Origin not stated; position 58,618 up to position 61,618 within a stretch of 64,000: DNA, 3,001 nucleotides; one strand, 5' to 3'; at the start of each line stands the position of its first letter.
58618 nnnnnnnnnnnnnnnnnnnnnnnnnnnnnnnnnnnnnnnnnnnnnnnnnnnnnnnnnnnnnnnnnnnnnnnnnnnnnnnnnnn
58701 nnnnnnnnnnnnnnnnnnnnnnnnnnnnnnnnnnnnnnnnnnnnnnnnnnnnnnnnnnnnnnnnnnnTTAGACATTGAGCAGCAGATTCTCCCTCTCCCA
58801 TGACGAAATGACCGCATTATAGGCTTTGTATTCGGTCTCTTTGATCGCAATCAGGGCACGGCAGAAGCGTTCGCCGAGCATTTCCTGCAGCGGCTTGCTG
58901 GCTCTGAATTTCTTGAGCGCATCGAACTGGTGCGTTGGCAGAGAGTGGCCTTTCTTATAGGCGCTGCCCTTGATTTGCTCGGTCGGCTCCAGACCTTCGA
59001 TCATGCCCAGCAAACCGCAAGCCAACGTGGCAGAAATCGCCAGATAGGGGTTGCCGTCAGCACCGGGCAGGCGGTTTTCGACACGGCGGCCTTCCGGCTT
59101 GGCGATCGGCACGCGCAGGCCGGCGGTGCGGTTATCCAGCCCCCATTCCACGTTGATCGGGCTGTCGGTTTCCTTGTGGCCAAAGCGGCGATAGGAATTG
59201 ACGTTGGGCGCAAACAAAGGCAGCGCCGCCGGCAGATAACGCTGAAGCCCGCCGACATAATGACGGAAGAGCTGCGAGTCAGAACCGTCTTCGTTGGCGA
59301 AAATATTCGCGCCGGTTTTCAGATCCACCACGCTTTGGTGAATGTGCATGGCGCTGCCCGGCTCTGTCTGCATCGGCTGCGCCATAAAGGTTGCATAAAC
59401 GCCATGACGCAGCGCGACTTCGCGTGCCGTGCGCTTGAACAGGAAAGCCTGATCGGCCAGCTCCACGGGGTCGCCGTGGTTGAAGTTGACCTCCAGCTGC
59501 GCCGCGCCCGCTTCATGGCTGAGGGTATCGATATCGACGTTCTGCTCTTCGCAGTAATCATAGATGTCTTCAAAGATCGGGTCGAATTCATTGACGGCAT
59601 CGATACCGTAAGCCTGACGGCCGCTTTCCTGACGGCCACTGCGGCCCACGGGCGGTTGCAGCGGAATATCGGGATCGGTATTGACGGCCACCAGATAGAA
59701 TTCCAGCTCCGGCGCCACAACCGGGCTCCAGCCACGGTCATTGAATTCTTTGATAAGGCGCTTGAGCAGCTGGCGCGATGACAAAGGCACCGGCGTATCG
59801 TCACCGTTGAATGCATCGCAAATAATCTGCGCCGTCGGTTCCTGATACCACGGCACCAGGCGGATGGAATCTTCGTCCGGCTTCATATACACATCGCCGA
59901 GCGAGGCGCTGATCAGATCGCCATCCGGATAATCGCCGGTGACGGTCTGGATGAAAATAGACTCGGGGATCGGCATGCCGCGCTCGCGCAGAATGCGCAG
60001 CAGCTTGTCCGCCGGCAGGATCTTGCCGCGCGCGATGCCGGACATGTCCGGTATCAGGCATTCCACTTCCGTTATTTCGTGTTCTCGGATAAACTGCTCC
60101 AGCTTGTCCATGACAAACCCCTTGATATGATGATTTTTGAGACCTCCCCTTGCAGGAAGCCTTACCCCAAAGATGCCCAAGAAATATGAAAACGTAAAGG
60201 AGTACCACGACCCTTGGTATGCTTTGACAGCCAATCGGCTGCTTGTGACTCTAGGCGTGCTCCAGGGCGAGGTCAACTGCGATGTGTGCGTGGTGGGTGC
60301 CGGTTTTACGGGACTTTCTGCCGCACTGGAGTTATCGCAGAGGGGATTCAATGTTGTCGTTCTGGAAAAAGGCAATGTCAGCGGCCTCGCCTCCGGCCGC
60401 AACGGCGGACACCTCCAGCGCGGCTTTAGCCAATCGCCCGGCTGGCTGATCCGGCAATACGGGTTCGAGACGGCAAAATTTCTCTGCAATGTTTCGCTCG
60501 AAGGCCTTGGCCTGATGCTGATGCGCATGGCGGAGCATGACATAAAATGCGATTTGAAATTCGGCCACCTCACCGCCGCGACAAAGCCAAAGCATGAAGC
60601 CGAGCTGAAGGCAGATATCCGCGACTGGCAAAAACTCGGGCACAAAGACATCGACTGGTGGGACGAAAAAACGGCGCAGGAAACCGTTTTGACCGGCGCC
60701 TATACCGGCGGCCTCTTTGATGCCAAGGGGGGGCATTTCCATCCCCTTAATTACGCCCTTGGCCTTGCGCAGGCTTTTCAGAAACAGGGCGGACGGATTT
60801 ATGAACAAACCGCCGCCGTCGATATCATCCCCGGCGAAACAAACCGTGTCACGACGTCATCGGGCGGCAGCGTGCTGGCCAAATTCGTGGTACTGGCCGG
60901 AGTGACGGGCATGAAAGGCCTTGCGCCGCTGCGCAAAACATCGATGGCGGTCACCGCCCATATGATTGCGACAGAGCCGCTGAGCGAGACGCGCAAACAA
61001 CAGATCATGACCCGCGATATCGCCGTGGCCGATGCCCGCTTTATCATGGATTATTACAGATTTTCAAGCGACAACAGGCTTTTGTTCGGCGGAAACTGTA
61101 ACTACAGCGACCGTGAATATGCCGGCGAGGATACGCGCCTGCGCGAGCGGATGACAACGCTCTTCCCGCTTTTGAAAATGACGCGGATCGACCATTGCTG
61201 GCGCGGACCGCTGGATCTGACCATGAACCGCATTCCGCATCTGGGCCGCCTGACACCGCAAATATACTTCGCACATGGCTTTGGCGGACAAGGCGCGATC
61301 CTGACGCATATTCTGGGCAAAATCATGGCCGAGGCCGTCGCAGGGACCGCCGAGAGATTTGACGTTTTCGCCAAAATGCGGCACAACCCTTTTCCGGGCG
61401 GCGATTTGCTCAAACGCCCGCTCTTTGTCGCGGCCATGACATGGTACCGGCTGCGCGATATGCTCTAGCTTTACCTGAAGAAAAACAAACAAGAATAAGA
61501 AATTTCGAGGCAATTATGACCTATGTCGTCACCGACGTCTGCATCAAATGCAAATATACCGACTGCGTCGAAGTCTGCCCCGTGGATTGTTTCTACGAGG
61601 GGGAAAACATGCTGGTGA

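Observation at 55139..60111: Translationally coupled five-gene operon: GS-like ligase, TPR-methyltransferase, DUF1028, ankyrin protein, thiamine pyrophosphokinase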

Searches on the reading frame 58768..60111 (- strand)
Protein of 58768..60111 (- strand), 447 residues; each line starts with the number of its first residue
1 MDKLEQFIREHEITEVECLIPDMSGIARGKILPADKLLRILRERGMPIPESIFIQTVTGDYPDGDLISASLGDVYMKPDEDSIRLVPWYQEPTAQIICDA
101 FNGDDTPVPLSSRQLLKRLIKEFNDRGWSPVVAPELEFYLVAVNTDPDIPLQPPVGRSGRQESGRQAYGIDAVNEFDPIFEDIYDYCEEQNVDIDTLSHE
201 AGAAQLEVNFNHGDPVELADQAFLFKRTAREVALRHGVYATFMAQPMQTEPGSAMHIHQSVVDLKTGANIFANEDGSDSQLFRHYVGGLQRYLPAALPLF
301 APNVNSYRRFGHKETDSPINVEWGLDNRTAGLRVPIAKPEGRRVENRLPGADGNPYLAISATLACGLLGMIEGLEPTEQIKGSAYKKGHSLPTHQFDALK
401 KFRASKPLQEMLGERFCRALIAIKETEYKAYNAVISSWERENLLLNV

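Call 4: search_protein_families(library=pfam, proteins=[window:58768-60111:-], max_evalue=0.01)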
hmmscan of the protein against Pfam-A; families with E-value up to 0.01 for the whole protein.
window:58768-60111:- (447 aa): 2 families
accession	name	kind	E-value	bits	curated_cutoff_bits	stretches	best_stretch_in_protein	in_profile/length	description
PF00120.29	Gln-synt_C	-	3.5e-100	335.9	24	1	111-442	3-343/344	Glutamine synthetase, catalytic domain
PF03951.24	Gln-synt_N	-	0.0017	18.4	33.4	1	73-102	52-81/82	Glutamine synthetase, beta-Grasp domain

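Call 5: search_protein_families(library=ncbifam, proteins=[window:58768-60111:-], max_evalue=0.01)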
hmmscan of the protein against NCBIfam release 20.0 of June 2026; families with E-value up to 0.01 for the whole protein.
window:58768-60111:- (447 aa): 5 families
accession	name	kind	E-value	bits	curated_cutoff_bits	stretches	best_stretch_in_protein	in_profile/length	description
TIGR03105.1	gln_synth_III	equivalog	4.3e-65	219.9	469.6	1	5-443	2-433/435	type III glutamate--ammonia ligase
TIGR00653.1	GlnA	equivalog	6.8e-65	219.6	429.15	1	6-442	5-459/462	type I glutamate--ammonia ligase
NF045547.1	GGputSyn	equivalog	1.6e-59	201.8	650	1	3-439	4-438/438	gamma-glutamylputrescine synthetase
NF007006.0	PRK09469.1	equivalog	8.7e-30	103.7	845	1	188-385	201-398/469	glutamate--ammonia ligase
NF041605.1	gln_syn_GlnII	equivalog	1.9e-07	30.5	500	1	96-358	72-320/333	glutamine synthetase GlnII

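Call 19: search_solved_structures(query=window:58768-60111:-, max_evalue=1e-10)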
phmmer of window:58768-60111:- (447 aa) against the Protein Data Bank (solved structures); distinct sequences matched with E-value up to 1e-10: 38.
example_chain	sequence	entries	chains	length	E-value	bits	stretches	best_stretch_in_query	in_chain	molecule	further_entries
5dm3_A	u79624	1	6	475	4.9e-50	173.7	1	58-439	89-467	L-glutamine synthetase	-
8oow_A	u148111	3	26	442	3.3e-47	164.4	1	69-443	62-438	Glutamine synthetase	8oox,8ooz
8ool_A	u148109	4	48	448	1.2e-46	162.5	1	59-440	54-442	Glutamine synthetase from Methanothermococcus thermolithotrophicus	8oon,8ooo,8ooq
7tdp_A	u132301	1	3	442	3.7e-46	161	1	70-444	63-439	Glutamine synthetase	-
7tfa_B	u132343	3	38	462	4.2e-46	160.7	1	70-444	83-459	Glutamine synthetase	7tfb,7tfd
4lnf_A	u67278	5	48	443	5.5e-46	160.4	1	67-443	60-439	Glutamine synthetase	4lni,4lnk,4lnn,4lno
4s0r_A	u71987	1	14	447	5.7e-46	160.3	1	67-443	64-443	Glutamine synthetase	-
7tfc_A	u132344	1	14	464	6.6e-46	160.1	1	67-443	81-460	Glutamine synthetase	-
11zs_A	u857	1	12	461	1.7e-45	158.8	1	69-439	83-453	Glutamine synthetase, catalytic domain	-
8s59_O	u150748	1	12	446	4.2e-45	157.5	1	9-442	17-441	Glutamine synthetase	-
8tfb_A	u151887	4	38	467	5e-45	157.2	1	9-442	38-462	Glutamine synthetase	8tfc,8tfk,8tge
8ufj_A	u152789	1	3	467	6.5e-45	156.8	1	9-442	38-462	Glutamine synthetase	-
9qur_A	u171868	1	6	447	8.4e-42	146.6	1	2-440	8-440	Glutamate--methylamine ligase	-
7tdv_A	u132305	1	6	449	3.3e-39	138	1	67-443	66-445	Glutamine synthetase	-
7tf6_A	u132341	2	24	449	4.4e-39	137.6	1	69-443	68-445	Glutamine synthetase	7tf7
4hpp_A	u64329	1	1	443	6.3e-16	61.3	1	16-372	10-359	Probable glutamine synthetase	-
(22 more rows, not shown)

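Call 20: find_homologous_proteins(query=window:58768-60111:-, max_evalue=1e-20)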
Query window:58768-60111:- (447 aa): 8000 proteins with E <= 1e-20 among 8000 candidates; the best 120 are listed.
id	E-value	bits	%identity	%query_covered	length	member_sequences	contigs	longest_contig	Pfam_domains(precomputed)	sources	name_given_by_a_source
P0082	0.0e+0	1008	97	100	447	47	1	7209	PF00120.30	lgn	-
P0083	2.1e-294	994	96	100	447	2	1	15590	PF00120.30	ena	-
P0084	4.3e-276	934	89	100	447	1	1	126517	PF00120.30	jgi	jgi:glutamine synthetase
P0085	2.0e-274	928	88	100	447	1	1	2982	PF00120.30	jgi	jgi:glutamine synthetase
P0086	2.8e-274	928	87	100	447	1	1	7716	PF00120.30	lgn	-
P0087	5.3e-274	927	88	100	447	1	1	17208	PF00120.30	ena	-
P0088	5.7e-271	917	87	100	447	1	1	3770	PF00120.30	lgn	-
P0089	2.8e-270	915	87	100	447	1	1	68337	PF00120.30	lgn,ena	-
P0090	9.4e-268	906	85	100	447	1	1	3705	PF00120.30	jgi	-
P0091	1.7e-266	902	84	100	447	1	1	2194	PF00120.30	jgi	-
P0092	2.4e-266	902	85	100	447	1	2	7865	PF00120.30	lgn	-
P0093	1.2e-265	899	84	100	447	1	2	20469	PF00120.30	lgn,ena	-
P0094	4.2e-265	897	84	100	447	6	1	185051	PF00120.30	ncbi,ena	-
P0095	5.9e-265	897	84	100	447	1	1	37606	PF00120.30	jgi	jgi:glutamine synthetase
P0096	6.0e-265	897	84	100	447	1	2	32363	PF00120.30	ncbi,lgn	-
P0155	1.2e-235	800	74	100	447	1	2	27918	PF00120.30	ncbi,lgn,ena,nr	ncbi:MAG: glutamine synthetase family protein [Alphaproteobacteria bacterium]|nr:glutamine synthetas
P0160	8.0e-215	732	69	100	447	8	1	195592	PF00120.30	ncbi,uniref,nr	ncbi:glutamine synthetase family protein [Arenibaculum pallidiluteum]|uniref:glutamine synthetase fa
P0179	3.0e-208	710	67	100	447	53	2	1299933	PF03951.25,PF00120.30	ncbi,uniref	ncbi:glutamine synthetase family protein [Niveispirillum fermenti]|uniref:glutamine synthetase famil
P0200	9.2e-207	705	67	100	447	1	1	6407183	PF00120.30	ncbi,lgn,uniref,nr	ncbi:glutamine synthetase family protein [Skermanella mucosa]|uniref:glutamine synthetase family pro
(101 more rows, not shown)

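Call 21: find_encoding_contigs(protein=P0200, flank=8000, max_places=1)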
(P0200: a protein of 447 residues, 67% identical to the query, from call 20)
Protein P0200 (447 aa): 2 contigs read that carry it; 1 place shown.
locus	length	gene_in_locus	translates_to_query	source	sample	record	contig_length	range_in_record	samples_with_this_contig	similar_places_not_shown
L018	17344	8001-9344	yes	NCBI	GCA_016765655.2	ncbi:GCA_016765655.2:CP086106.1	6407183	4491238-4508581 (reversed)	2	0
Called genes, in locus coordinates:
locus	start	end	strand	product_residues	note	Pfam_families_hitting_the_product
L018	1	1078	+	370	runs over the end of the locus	PF10098:DUF2336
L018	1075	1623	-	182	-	PF12844:HTH_19 (weak), PF13560:HTH_31, PF01381:HTH_3, PF07883:Cupin_2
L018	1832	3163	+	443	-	PF00202:Aminotran_3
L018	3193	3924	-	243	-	-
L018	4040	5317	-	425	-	PF07992:Pyr_redox_2 (faint), PF00890:FAD_binding_2 (weak), PF01266:DAO, PF01494:FAD_binding_3 (weak), PF13450:NAD_binding_8 (weak)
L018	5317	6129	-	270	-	PF01569:PAP2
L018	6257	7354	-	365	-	PF03480:DctP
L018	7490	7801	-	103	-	-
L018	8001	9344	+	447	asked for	PF00120:Gln-synt_C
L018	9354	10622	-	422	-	PF04326:SLFN_AlbA_2, PF13749:HATPase_c_4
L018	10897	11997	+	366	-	PF01547:SBP_bac_1, PF13416:SBP_bac_8, PF13531:SBP_bac_11 (faint), PF13343:SBP_bac_6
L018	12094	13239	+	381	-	PF00005:ABC_tran, PF08402:TOBE_2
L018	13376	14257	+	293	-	PF00528:BPD_transp_1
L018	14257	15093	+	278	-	PF00528:BPD_transp_1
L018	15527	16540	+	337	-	PF04371:PAD_porph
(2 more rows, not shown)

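Call 22: find_encoding_contigs(protein=P0160, flank=8000, max_places=1)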
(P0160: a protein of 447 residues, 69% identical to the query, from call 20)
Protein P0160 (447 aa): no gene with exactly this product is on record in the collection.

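Call 23: find_encoding_contigs(protein=P0155, flank=8000, max_places=1)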
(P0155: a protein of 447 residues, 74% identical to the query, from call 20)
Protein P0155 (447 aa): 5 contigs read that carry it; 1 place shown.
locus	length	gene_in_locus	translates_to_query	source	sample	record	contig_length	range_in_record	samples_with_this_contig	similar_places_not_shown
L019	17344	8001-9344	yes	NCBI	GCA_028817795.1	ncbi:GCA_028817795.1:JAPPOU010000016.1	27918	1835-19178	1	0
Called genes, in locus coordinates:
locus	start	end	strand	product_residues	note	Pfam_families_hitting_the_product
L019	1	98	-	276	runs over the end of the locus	-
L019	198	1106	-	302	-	PF02559:CarD_TRCF_RID, PF21095:CarD_C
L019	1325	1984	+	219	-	-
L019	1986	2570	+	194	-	-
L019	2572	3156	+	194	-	-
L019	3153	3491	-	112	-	PF12797:Fer4_2 (faint), PF12837:Fer4_6 (faint), PF13237:Fer4_10 (weak), PF12800:Fer4_4 (faint), PF12838:Fer4_7 (weak), PF13187:Fer4_9 (weak), PF00037:Fer4, PF11953:DUF3470, +2 more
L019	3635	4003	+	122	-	-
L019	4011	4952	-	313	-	-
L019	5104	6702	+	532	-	PF02074:Peptidase_M32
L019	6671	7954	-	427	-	PF01946:Thi4 (weak), PF07992:Pyr_redox_2 (faint), PF00890:FAD_binding_2 (weak), PF01266:DAO, PF01494:FAD_binding_3 (weak), PF03486:HI0933_like (faint), PF12831:FAD_oxidored, PF13450:NAD_binding_8 (weak)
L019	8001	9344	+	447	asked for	PF00120:Gln-synt_C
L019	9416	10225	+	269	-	PF12796:Ank_2, PF13857:Ank_5 (weak), PF00023:Ank (weak), PF12796:Ank_2, PF13857:Ank_5, PF00023:Ank (weak), PF12796:Ank_2 (weak), PF13637:Ank_4 (weak), +1 more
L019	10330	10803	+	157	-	-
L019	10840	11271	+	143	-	-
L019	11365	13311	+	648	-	PF04116:FA_hydroxylase, PF02633:Creatininase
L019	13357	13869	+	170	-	PF01641:SelR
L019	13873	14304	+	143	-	PF00903:Glyoxalase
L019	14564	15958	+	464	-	PF05697:Trigger_N, PF00254:FKBP_C, PF05698:Trigger_C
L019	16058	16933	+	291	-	PF00574:CLP_protease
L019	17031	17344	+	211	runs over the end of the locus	PF00574:CLP_protease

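Call 69: find_encoding_contigs(protein=P0179, flank=9000, max_places=1)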
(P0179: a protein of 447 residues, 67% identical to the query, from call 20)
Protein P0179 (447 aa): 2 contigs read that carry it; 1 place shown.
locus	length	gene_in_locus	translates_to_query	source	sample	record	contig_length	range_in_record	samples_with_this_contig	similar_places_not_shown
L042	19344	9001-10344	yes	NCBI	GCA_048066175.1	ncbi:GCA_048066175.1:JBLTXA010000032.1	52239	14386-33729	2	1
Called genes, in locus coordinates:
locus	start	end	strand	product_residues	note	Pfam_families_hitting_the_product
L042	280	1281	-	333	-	PF16868:NMT1_3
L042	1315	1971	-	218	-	PF03886:ABC_trans_aux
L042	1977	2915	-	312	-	PF02470:MlaD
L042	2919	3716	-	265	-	PF00005:ABC_tran, PF13304:AAA_21 (weak)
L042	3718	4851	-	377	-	PF01740:STAS (weak), PF13466:STAS_2, PF02405:MlaE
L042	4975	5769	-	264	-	-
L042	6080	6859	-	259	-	PF00528:BPD_transp_1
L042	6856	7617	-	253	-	PF00005:ABC_tran, PF13191:AAA_16 (faint)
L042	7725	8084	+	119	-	-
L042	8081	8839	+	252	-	PF00106:adh_short, PF08659:KR, PF13561:adh_short_C2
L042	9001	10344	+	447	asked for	PF03951:Gln-synt_N (faint), PF00120:Gln-synt_C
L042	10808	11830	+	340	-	PF04371:PAD_porph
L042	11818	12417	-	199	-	-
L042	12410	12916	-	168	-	PF04542:Sigma70_r2, PF08281:Sigma70_r4_2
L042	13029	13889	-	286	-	PF00800:PDT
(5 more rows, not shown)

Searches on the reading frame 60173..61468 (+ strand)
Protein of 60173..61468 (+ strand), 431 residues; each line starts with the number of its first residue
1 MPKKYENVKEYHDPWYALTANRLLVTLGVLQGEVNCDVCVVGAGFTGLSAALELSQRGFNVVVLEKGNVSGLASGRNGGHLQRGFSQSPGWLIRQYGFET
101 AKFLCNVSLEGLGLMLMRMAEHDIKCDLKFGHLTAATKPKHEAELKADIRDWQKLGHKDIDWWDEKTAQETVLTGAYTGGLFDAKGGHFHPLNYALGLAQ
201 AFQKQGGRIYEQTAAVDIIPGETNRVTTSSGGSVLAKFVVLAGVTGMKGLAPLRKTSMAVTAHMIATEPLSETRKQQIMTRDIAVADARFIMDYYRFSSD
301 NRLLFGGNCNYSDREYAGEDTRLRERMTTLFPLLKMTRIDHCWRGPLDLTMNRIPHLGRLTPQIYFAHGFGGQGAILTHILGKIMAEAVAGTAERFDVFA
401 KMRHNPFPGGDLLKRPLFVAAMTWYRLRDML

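Call 4: search_protein_families(library=pfam, proteins=[window:60173-61468:+], max_evalue=0.01)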
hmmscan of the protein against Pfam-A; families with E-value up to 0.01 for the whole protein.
window:60173-61468:+ (431 aa): 13 families
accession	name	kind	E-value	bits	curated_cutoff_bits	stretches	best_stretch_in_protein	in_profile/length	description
PF01266.30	DAO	-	2.7e-61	208.5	27.9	1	37-387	1-352/353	FAD dependent oxidoreductase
PF13450.12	NAD_binding_8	-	2.2e-08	34.7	21.9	1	40-73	1-34/68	NAD(P)-binding Rossmann-like domain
PF00890.30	FAD_binding_2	-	8.7e-08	32.2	20.4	1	37-79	1-43/414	FAD binding domain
PF01494.25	FAD_binding_3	-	1.2e-06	28.5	22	1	36-68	2-34/349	FAD binding domain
PF07992.20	Pyr_redox_2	-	2.2e-05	24.5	26.1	1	37-68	2-33/291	Pyridine nucleotide-disulphide oxidoreductase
PF01946.23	Thi4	-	2.4e-05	24.1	26.2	1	34-71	16-54/235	Thi4 family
PF13738.12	Pyr_redox_3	-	0.00022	21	30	1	40-70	2-33/305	Pyridine nucleotide-disulphide oxidoreductase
PF01593.30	Amino_oxidase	-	0.00048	20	19.8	1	45-69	1-25/443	Flavin containing amine oxidoreductase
PF03486.20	HI0933_like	-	0.00059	19.8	50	1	37-70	2-35/244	HI0933-like protein Rossmann domain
PF12831.13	FAD_oxidored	-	0.0006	19.7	27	1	37-71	1-35/416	FAD dependent oxidoreductase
PF01134.28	GIDA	-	0.00084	18.9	22.1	1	37-66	1-29/391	Glucose inhibited division protein A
PF01262.27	AlaDh_PNT_C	-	0.0013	18.6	23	0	25-66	14-59/214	Alanine dehydrogenase/PNT, C-terminal domain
PF13454.12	NAD_binding_9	-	0.0089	16.4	21.8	0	40-66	2-32/155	FAD-NAD(P)-binding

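Call 5: search_protein_families(library=ncbifam, proteins=[window:60173-61468:+], max_evalue=0.01)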
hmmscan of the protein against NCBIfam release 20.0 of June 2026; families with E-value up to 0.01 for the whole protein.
window:60173-61468:+ (431 aa): 106 families (the best 25 are shown)
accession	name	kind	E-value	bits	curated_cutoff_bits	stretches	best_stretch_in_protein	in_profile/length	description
NF050086.1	pipecolate_AmaA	exception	1.7e-47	162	600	1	26-390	16-381/425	L-pipecolate oxidase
TIGR03329.1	Phn_aa_oxid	hypoth_equivalog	3.6e-43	148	632.8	1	29-394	18-396/460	putative aminophosphonate oxidoreductase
TIGR02352.1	thiamin_ThiO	equivalog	1.3e-20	73.8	250.8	1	38-391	1-349/351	glycine oxidase ThiO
TIGR03197.1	MnmC_Cterm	equivalog_domain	4.3e-17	62.3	174.2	1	37-258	1-214/400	FAD-dependent 5-carboxymethylaminomethyl-2-thiouridine(34) oxidoreductase MnmC1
NF002480.1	PRK01747.1-1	equivalog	5.2e-13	48.3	540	1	36-261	249-466/645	bifunctional tRNA (5-methylaminomethyl-2-thiouridine)(34)-methyltransferase MnmC2/FAD-dependent 5-carboxymethylaminomethyl-2-thiouridine(34)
TIGR01373.1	soxB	subfamily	3.3e-11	42.7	529.45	1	178-409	169-401/407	sarcosine oxidase subunit beta family protein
NF009074.0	PRK12409.1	equivalog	9.1e-09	35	494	1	38-81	4-48/410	D-amino acid dehydrogenase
TIGR03364.1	HpnW_proposed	hypoth_equivalog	2e-08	33.7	285.1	1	37-260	2-210/365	TIGR03364 family FAD-dependent oxidoreductase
TIGR01813.1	flavo_cyto_c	subfamily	2.1e-07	30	285.45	1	37-81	1-46/444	flavocytochrome c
NF008726.1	PRK11728.1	equivalog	2.7e-07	29.7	299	1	36-245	1-201/389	L-2-hydroxyglutarate oxidase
TIGR02032.1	GG-red-SF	subfamily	5.5e-07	29.6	158.8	1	37-71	2-36/297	geranylgeranyl reductase family protein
NF005560.0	PRK07233.1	equivalog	5.7e-07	28.7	252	1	38-74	3-40/435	hypothetical protein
NF005882.1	PRK07843.1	equivalog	1.1e-06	27.4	788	1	36-80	2-46/547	3-oxosteroid 1-dehydrogenase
NF001933.0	PRK00711.1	subfamily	1.2e-06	27.8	383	1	38-86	3-52/429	D-amino acid dehydrogenase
NF004789.0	PRK06134.1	subfamily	1.2e-06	27.4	747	1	33-80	10-57/581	FAD-dependent oxidoreductase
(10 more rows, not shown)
